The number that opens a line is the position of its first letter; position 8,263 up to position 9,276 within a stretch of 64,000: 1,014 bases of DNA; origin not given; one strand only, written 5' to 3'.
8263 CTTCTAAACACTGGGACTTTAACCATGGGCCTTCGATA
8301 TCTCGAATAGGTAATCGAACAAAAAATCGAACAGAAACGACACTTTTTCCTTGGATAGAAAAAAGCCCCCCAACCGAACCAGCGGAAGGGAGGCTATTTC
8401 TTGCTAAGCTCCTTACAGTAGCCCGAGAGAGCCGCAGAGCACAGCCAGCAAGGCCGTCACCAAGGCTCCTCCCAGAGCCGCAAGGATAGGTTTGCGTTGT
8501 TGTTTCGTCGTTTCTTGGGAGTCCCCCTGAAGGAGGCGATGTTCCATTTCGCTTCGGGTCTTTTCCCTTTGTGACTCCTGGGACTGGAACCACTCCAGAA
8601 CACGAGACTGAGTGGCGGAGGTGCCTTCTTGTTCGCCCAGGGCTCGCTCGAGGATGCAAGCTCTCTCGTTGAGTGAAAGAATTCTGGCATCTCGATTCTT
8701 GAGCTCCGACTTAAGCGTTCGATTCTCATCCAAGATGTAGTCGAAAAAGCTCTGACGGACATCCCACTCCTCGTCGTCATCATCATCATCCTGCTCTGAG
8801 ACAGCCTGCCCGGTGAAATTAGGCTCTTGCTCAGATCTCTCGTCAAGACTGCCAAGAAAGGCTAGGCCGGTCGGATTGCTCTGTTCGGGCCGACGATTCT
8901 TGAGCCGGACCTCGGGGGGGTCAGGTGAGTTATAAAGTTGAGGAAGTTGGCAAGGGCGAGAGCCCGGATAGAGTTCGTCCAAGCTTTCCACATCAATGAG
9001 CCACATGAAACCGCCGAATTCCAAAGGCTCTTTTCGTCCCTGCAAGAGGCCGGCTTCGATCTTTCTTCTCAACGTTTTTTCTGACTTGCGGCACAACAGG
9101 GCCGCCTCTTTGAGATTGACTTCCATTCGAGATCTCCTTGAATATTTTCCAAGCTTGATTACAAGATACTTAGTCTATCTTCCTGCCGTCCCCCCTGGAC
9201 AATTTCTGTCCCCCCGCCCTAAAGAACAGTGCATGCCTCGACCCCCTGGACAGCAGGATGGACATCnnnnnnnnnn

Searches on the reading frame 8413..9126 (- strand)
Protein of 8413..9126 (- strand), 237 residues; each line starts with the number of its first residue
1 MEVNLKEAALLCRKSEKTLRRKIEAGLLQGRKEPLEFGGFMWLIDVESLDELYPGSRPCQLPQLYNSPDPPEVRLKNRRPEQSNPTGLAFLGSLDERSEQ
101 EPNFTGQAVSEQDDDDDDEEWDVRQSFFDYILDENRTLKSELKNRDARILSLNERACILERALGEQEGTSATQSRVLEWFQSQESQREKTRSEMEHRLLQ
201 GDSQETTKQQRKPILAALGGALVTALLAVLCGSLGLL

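Call 8: search_protein_families(library=pfam, proteins=[window:8413-9126:-], max_evalue=0.01)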
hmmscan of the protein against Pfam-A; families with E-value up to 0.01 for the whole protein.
window:8413-9126:- (237 aa): 1 family
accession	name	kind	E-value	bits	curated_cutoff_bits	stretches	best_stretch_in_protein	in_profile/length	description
PF12728.13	HTH_17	-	0.00072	20.2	27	1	5-51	4-45/51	Helix-turn-helix domain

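Call 11: find_encoding_contigs(protein=window:8413-9126:-, flank=3000, max_places=6)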
Protein window:8413-9126:- (237 aa): 1 contig read that carries it; 1 place shown.
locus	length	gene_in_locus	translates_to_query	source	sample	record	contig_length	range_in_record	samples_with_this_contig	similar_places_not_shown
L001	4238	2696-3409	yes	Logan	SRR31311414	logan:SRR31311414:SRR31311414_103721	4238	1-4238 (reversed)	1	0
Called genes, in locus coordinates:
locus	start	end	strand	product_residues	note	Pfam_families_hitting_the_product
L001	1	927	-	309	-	?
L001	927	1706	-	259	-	PF00005:ABC_tran, PF13304:AAA_21 (faint)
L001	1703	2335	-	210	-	PF06835:LptC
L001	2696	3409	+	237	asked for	-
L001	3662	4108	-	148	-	PF26390:MamS_MamX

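Call 14: find_homologous_proteins(query=window:8413-9126:-, max_evalue=0.001)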
Query window:8413-9126:- (237 aa): 83 proteins with E <= 0.001 among 1856 candidates.
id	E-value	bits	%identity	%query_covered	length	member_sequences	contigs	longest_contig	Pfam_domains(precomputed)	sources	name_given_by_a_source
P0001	2.0e-150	517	100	100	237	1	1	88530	-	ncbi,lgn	-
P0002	4.3e-88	313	63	95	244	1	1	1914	-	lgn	-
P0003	3.3e-87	310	64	100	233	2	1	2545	-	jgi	-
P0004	7.4e-87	309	71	84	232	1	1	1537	-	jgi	jgi:hypothetical protein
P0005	2.5e-86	307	63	100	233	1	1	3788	-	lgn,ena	-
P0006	3.5e-86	307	61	95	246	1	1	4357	-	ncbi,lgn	-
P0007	6.9e-85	302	67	88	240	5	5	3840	-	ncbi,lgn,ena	-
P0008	8.3e-85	302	65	94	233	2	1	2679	-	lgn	-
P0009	1.3e-84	301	65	95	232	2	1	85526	-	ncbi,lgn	-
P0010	1.4e-84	301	65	100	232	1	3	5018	-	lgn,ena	-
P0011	3.8e-84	300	68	85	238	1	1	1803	-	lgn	-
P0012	2.2e-83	297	62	100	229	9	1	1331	-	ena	-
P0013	2.3e-83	297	61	100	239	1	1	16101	-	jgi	jgi:hypothetical protein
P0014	2.5e-83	297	62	100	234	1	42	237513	-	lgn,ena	-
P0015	6.6e-83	296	63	100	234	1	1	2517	-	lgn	-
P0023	2.1e-82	294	63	100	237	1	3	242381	-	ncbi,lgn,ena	-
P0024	3.8e-82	293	63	100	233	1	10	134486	-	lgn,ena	-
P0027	1.7e-81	291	61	100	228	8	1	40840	-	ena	-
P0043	2.9e-79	284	62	100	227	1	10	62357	-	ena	-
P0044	2.9e-79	284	62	100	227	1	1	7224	-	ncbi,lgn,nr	ncbi:MAG: helix-turn-helix domain-containing protein [Candidatus Eremiobacteraeota bacterium]|nr:hel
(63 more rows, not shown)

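Call 16: find_related_loci(query=A2, collection=genome_contigs, flank=3000)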
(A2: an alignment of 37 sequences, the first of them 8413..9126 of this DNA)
Query A2 (237 aa) in genome_contigs; peptide patterns used: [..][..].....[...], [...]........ (x = any residue, [..] = any of these).
101 stretches matched a pattern; 14 encode a relative of the query (tblastn E <= 1e-3); 14 distinct loci.
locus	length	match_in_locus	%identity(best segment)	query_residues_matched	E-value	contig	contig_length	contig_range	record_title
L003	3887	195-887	61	1-224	4e-89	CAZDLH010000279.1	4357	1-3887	MAG TPA_asm: uncultured Burkholderiales bacterium isolate SRP220891_co3_11 genome assembly, contig: NODE_44313_length_43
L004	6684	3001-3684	62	1-237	5e-87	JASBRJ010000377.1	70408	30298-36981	MAG: bacterium isolate BWSM_10 k141_1243411, whole genome shotgun sequence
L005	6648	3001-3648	64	1-224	1e-83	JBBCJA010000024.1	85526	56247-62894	MAG: Selenomonadaceae bacterium isolate MAG_CPA_14 P10A_000000038978, whole genome shotgun sequence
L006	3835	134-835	60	1-237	2e-83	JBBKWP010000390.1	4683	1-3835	MAG: Candidatus Xenobia bacterium isolate metabat_bins.273 k119_1724905, whole genome shotgun sequence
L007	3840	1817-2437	66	1-208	4e-82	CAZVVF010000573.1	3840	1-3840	MAG TPA_asm: uncultured Burkholderiales bacterium isolate SRP118108_co5_471 genome assembly, contig: NODE_34744_length_3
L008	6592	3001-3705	63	1-236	1e-81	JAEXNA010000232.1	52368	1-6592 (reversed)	MAG: Vulcanimicrobiota bacterium isolate bacterium k127_39408, whole genome shotgun sequence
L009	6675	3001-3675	59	1-237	2e-80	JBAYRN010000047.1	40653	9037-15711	MAG: Vulcanimicrobiota bacterium isolate SO_2016_LW2_44 scaffold01570_LW138R_2016, whole genome shotgun sequence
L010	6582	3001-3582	45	2-234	1e-50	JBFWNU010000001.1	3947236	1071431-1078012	MAG: Vulcanimicrobiota bacterium isolate CA_2019_TPBF_12 NODE_1_length_3947236_cov_36.827453_TPBF, whole genome shotgun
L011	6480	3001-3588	41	2-237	7e-47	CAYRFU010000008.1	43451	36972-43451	MAG TPA_asm: uncultured Burkholderiales bacterium isolate SRP141376_co3_146 genome assembly, contig: NODE_2146_length_43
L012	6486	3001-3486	45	3-183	7e-37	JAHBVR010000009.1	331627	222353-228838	MAG: Vulcanimicrobiota bacterium isolate ACE_ERE1 ERE1_9, whole genome shotgun sequence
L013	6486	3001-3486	42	3-183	4e-35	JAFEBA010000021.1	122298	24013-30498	Bacterium isolate SZAS-1 EREM-KAN-1__21__length-122298, whole genome shotgun sequence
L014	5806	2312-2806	43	3-183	1e-34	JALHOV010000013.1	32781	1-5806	MAG: Vulcanimicrobiota bacterium isolate bin.189_sub c_000000006082, whole genome shotgun sequence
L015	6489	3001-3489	40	3-183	3e-33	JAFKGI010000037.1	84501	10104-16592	MAG: Vulcanimicrobiota bacterium isolate SCN18_25_8_15_R3_B_62_28 SCN18_25_8_15_R3_B_scaffold_231, whole genome shotgun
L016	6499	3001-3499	47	3-183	7e-17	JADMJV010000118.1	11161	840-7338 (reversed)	MAG: bacterium isolate MAG_50 NODE_3422_length_11161_cov_6.276247, whole genome shotgun sequence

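Call 21: find_related_loci(query=A2, collection=metagenome_contigs, flank=2500)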
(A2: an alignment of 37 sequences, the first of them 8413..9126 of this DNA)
Query A2 (237 aa) in metagenome_contigs; peptide patterns used: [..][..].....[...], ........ (x = any residue, [..] = any of these).
454 stretches matched a pattern; 12 encode a relative of the query (tblastn E <= 1e-3); 12 distinct loci.
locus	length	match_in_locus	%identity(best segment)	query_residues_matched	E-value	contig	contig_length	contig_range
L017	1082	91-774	62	1-237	2e-95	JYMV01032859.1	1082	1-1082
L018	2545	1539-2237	64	1-236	1e-88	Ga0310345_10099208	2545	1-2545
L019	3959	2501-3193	62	1-234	1e-84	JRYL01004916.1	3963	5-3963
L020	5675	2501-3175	61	1-237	1e-83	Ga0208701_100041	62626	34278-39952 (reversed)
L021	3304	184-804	66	1-208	2e-82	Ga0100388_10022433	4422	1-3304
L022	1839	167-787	66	1-208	5e-86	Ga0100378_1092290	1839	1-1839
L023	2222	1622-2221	68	1-201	3e-84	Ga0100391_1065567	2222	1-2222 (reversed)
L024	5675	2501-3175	59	1-237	9e-81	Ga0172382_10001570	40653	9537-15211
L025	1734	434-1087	38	2-180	8e-34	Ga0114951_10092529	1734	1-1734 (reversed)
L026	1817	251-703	41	3-180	6e-32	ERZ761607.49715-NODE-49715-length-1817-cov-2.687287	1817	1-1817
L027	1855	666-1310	33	2-180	5e-20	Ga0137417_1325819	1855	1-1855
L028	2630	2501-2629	63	3-45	2e-13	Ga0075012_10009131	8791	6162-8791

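Call 25: search_solved_structures(query=A2, max_evalue=10, show_alignments=2)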
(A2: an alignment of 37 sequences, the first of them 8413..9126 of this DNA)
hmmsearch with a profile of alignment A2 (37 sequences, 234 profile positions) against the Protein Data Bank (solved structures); distinct sequences matched with E-value up to 10: 4.
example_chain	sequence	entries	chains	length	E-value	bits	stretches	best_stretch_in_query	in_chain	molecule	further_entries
6z26_A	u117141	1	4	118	0.13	14.9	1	67-178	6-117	Spindle assembly abnormal protein 6 homolog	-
9qxt_E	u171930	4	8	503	0.26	14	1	46-189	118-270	JetA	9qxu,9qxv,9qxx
8q72_E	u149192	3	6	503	0.26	14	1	46-189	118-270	JetA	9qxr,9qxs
8as8_E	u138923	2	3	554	0.35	13.6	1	46-189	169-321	JetA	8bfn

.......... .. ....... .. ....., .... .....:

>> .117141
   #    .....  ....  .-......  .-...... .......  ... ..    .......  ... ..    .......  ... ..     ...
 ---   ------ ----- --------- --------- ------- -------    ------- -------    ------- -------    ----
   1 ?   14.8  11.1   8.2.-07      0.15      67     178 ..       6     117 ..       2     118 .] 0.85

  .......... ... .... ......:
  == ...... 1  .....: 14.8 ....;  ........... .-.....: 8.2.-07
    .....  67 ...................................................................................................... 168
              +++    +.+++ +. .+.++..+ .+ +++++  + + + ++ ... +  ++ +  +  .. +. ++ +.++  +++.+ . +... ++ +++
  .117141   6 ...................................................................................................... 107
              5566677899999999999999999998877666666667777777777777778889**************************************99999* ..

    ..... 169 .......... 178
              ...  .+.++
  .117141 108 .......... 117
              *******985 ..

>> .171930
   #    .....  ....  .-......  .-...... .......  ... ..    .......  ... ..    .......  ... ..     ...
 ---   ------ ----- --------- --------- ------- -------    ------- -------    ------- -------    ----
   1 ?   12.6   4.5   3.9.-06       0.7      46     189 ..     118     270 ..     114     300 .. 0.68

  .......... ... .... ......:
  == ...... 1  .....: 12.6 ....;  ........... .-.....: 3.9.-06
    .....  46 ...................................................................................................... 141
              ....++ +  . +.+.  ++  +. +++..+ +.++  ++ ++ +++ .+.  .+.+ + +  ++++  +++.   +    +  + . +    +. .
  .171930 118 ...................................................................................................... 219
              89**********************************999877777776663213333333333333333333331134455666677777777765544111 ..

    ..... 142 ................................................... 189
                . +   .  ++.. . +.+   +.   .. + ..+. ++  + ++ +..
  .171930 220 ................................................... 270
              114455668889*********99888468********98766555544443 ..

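Call 26: search_protein_families(library=ncbifam, proteins=[window:8413-9126:-], max_evalue=1)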
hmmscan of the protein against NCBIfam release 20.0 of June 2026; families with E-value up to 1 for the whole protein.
window:8413-9126:- (237 aa): 2 families
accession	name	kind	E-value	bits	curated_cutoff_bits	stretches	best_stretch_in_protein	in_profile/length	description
TIGR03142.1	cytochro_ccmI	equivalog_domain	0.069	13.5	29.3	1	184-230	59-109/118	c-type cytochrome biogenesis protein CcmI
NF033486.1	harvest_ssl1498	equivalog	0.12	12.3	45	1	204-229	22-48/53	photosystem II assembly protein Psb34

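Call 33: predict_structure(alignment_id=A2)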
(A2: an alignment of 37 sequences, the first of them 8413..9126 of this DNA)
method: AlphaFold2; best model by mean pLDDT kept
length: 237 residues; sequences in the alignment: 37
mean_pLDDT: 78.5   pTM: 0.30
mean pLDDT of the five models: 78.5, 78.4, 77.7, 77.3, 76.6
residues with pLDDT >= 90: 113; 70-90: 48; 50-70: 46; < 50: 30
segments of 3 or more residues with pLDDT < 50: 64-67, 77-80, 82-84, 86-96
pLDDT, mean of each block of 10 residues (from residue 1): 93 95 96 93 95 82 52 53 45 48 51 56 79 96 97 91 79 87 93 88 58 77 94 89
secondary structure, 60 per line:
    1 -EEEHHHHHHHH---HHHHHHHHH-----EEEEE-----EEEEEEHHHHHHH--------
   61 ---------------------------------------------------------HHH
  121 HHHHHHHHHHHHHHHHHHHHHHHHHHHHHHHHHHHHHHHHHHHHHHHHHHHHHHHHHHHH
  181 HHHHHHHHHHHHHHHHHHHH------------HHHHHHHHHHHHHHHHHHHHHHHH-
elements in order: E2-4 H5-12 H16-24 E30-34 E40-45 H46-52 H118-200 H213-236

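Call 36: fold_search(model_id=the predicted structure, library=pdb)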
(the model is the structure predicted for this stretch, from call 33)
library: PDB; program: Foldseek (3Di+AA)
matches with E <= 10: 730; with E <= 0.001: 0
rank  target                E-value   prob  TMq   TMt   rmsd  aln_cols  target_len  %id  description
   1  6xjf_G                5.0e-02  0.84  0.15  0.29   5.0        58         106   24  X-ray crystal structure of Pyrococcus furiosus general transcription factor TFE-alpha (SeMet labeled protein) (released 2020-07-08)
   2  6amk_B                6.5e-02  1.00  0.18  0.71   2.8        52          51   21  Structure of Streptomyces venezuelae BldC-whiI opt complex (released 2018-03-28)
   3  4j2n_C                7.0e-02  1.00  0.19  0.75   1.7        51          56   22  Crystal Structure of mycobacteriophage Pukovnik Xis (released 2013-10-23)
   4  6amk_A                7.0e-02  0.99  0.18  0.67   2.8        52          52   21  Structure of Streptomyces venezuelae BldC-whiI opt complex (released 2018-03-28)
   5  6ama_B                7.9e-02  0.99  0.18  0.64   2.7        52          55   21  Structure of S. coelicolor/S. venezuelae BldC-smeA-ssfA complex to 3.09 Angstrom (released 2018-03-28)
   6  6ama_H                9.0e-02  0.99  0.18  0.64   2.8        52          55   21  Structure of S. coelicolor/S. venezuelae BldC-smeA-ssfA complex to 3.09 Angstrom (released 2018-03-28)
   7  3r0a_B                1.2e-01  0.91  0.17  0.30   5.6        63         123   13  Possible transcriptional regulator from Methanosarcina mazei Go1 (gi 21227196) (released 2011-03-23)
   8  6abq_A                1.2e-01  0.41  0.15  0.25   5.1        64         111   22  Crystal structure of transcription factor from Listeria monocytogenes (released 2019-06-05)
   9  6ama_A                1.3e-01  0.99  0.18  0.68   2.6        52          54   21  Structure of S. coelicolor/S. venezuelae BldC-smeA-ssfA complex to 3.09 Angstrom (released 2018-03-28)
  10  4j2n_A                1.4e-01  1.00  0.18  0.75   2.0        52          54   25  Crystal Structure of mycobacteriophage Pukovnik Xis (released 2013-10-23)
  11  3zmd_C                1.4e-01  0.69  0.15  0.22   4.3        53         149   15  Crystal structure of AbsC, a MarR family transcriptional regulator from Streptomyces coelicolor (released 2013-02-20)
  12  6ama_P                1.5e-01  0.96  0.18  0.60   2.9        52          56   23  Structure of S. coelicolor/S. venezuelae BldC-smeA-ssfA complex to 3.09 Angstrom (released 2018-03-28)
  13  6pln_A                1.5e-01  0.82  0.16  0.32   5.1        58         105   26  X-ray crystal structure of Pyrococcus furiosus general transcription factor TFE-alpha (released 2020-07-08)
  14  1r8d_B                1.7e-01  0.98  0.18  0.37   2.9        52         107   23  Crystal Structure of MtaN Bound to DNA (released 2004-08-17)
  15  5i44_A                1.7e-01  0.91  0.16  0.47   3.5        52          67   23  Structure of RacA-DNA complex; P21 form (released 2016-05-04)
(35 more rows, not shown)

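Call 64: list_cluster_members(proteins=[P0001])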
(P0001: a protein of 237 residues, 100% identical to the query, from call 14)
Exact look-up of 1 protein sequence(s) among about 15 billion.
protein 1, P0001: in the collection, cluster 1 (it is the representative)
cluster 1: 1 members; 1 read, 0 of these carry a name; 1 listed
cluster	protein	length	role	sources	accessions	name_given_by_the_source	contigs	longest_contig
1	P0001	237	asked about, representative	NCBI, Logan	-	-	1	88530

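Call 65: find_encoding_contigs(protein=P0014, flank=1500, max_places=1)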
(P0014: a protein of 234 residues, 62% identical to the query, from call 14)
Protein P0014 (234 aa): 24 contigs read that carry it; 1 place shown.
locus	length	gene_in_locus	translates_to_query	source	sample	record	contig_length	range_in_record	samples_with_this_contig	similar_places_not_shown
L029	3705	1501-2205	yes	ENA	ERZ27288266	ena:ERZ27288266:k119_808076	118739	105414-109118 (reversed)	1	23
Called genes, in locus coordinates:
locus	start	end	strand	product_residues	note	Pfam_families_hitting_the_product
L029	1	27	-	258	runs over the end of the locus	PF00005:ABC_tran, PF13304:AAA_21 (faint)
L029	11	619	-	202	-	PF06835:LptC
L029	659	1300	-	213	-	-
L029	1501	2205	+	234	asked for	-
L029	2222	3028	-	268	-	PF03958:Secretin_N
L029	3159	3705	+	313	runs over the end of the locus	PF00930:DPPIV_N (faint), PF23381:Beta-prop_IFT122_1st (faint), PF25174:Beta-prop_THOC3 (faint), PF26549:Tricorn_N (weak), PF26550:Tricorn_2nd, PF26549:Tricorn_N (weak), PF07676:PD40 (weak)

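Call 66: find_encoding_contigs(protein=P0023, flank=1500, max_places=1)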
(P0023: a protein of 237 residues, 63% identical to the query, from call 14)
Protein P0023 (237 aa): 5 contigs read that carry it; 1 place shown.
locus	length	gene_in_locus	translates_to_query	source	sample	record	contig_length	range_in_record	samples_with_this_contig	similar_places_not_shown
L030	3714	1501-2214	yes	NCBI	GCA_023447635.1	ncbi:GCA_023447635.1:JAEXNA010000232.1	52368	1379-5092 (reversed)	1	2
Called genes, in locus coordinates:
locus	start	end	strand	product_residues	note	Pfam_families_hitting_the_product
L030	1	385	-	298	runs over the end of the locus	PF00005:ABC_tran, PF13304:AAA_21 (faint)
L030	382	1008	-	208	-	PF06835:LptC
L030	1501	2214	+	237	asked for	-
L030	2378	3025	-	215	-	PF00753:Lactamase_B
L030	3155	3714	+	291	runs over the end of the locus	PF01261:AP_endonuc_2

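Call 67: find_encoding_contigs(protein=P0024, flank=1500, max_places=1)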
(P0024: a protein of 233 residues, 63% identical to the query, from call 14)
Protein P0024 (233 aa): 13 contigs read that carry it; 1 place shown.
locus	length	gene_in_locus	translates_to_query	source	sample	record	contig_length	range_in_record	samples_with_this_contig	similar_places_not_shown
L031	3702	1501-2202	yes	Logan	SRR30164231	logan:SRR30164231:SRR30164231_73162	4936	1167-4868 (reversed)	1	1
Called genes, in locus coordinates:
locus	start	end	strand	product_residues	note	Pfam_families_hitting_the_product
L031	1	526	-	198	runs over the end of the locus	?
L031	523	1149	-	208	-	PF06835:LptC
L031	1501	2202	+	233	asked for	-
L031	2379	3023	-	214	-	PF00753:Lactamase_B, PF12706:Lactamase_B_2 (weak)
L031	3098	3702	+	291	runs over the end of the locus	PF01261:AP_endonuc_2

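Call 73: find_encoding_contigs(protein=P0043, flank=700, max_places=4)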
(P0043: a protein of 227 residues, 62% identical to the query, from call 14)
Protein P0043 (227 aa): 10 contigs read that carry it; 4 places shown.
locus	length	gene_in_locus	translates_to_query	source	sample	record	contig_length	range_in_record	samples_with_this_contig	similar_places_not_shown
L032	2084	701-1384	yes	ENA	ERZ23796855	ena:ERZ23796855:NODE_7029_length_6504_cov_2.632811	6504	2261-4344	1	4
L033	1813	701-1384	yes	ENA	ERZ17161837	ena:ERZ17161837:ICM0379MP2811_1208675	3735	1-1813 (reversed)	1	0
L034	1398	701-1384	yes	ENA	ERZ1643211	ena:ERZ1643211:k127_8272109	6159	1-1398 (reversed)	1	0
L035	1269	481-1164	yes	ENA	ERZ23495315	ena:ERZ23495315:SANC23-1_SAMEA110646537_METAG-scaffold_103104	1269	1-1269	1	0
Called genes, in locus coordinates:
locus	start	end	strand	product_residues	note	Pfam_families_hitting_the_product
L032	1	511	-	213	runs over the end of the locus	-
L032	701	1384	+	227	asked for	-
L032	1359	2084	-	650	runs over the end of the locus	PF00732:GMC_oxred_N, PF01494:FAD_binding_3 (weak), PF13450:NAD_binding_8 (weak), PF05199:GMC_oxred_C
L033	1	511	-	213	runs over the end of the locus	-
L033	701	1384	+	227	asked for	-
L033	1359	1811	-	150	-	?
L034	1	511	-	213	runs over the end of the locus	-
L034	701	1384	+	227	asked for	-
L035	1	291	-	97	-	?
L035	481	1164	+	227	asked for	-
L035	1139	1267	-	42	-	?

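Call 74: find_encoding_contigs(protein=P0044, flank=700, max_places=2)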
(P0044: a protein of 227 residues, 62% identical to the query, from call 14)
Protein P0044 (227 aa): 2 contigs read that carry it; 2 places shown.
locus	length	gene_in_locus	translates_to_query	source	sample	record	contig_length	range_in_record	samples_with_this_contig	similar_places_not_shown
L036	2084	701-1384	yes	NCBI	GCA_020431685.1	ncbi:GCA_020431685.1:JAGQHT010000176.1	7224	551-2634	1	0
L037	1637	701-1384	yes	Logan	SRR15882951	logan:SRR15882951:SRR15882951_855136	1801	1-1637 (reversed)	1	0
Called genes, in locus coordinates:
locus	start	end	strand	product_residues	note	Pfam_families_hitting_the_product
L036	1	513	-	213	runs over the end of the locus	-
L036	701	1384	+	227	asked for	-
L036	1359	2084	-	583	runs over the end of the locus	PF00732:GMC_oxred_N, PF00890:FAD_binding_2 (faint), PF01494:FAD_binding_3 (weak), PF13450:NAD_binding_8 (weak), PF05199:GMC_oxred_C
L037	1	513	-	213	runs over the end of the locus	-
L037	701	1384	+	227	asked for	-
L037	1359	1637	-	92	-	?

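Call 75: find_encoding_contigs(protein=P0027, flank=700, max_places=2)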
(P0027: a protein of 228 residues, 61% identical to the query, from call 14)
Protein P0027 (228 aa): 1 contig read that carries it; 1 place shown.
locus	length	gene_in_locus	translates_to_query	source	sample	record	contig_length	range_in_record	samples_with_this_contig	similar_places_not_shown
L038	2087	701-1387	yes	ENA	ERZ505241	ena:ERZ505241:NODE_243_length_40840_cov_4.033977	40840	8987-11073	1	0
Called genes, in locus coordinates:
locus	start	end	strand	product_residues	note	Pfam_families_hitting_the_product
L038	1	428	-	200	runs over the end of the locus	-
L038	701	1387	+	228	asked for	-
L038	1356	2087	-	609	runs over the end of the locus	PF00732:GMC_oxred_N, PF01494:FAD_binding_3 (weak), PF13450:NAD_binding_8 (weak), PF05199:GMC_oxred_C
